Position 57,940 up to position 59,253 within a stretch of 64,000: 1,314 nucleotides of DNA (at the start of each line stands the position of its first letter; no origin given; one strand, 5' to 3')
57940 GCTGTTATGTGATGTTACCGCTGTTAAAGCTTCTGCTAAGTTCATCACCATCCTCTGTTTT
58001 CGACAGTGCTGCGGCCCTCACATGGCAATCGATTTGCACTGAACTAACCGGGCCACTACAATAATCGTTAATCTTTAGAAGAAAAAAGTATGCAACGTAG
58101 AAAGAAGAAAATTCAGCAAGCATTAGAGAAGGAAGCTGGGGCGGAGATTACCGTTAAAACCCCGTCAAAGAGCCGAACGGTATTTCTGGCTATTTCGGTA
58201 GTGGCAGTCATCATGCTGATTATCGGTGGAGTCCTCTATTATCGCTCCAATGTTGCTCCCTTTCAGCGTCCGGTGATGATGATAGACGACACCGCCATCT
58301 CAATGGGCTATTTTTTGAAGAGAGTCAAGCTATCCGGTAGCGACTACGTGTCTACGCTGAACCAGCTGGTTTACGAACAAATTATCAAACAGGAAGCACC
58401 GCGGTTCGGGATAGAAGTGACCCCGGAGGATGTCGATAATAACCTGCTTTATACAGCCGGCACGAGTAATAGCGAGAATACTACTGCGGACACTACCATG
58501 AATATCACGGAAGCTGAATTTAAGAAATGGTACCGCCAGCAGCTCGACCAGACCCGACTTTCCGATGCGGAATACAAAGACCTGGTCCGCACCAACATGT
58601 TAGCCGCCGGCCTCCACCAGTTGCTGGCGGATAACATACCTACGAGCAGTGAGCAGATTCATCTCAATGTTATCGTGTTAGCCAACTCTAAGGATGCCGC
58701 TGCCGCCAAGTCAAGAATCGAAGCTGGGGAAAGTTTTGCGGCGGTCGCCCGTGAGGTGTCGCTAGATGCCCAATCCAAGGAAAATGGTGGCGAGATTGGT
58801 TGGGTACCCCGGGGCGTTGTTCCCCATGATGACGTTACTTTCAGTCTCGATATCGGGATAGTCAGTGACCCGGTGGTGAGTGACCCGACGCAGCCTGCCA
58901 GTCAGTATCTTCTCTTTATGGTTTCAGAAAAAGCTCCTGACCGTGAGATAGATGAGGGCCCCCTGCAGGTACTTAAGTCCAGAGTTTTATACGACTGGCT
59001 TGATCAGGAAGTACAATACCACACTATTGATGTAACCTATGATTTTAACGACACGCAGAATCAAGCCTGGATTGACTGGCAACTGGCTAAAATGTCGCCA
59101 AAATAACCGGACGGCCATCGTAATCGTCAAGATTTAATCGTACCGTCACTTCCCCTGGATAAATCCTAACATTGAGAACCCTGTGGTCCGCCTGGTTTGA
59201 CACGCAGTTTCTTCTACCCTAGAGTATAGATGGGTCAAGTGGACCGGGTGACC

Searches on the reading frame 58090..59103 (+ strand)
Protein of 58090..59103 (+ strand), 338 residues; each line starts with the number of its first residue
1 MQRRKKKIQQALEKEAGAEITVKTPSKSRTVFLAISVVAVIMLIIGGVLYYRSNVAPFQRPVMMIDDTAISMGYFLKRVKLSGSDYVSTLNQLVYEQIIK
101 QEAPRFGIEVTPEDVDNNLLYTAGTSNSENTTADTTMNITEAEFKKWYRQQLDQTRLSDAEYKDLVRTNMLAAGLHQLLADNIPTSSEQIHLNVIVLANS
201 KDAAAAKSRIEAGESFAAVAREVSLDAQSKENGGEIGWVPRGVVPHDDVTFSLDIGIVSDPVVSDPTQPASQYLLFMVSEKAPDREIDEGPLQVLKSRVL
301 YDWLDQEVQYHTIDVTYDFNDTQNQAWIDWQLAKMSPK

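Call 45: search_protein_families(library=pfam, proteins=[window:58090-59103:+], max_evalue=0.00001)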
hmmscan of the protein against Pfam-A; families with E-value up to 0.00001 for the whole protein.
window:58090-59103:+ (338 aa): 3 families
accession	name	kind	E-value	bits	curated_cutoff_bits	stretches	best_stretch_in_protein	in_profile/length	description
PF13616.12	Rotamase_3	-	5.6e-10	40.2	22.5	1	207-264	44-103/116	PPIC-type PPIASE domain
PF00639.27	Rotamase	-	1.7e-09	39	21.7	1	201-265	20-87/97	PPIC-type PPIASE domain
PF13624.11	SurA_N_3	-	5.8e-07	29.9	27.2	0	88-173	86-159/162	SurA-like N-terminal domain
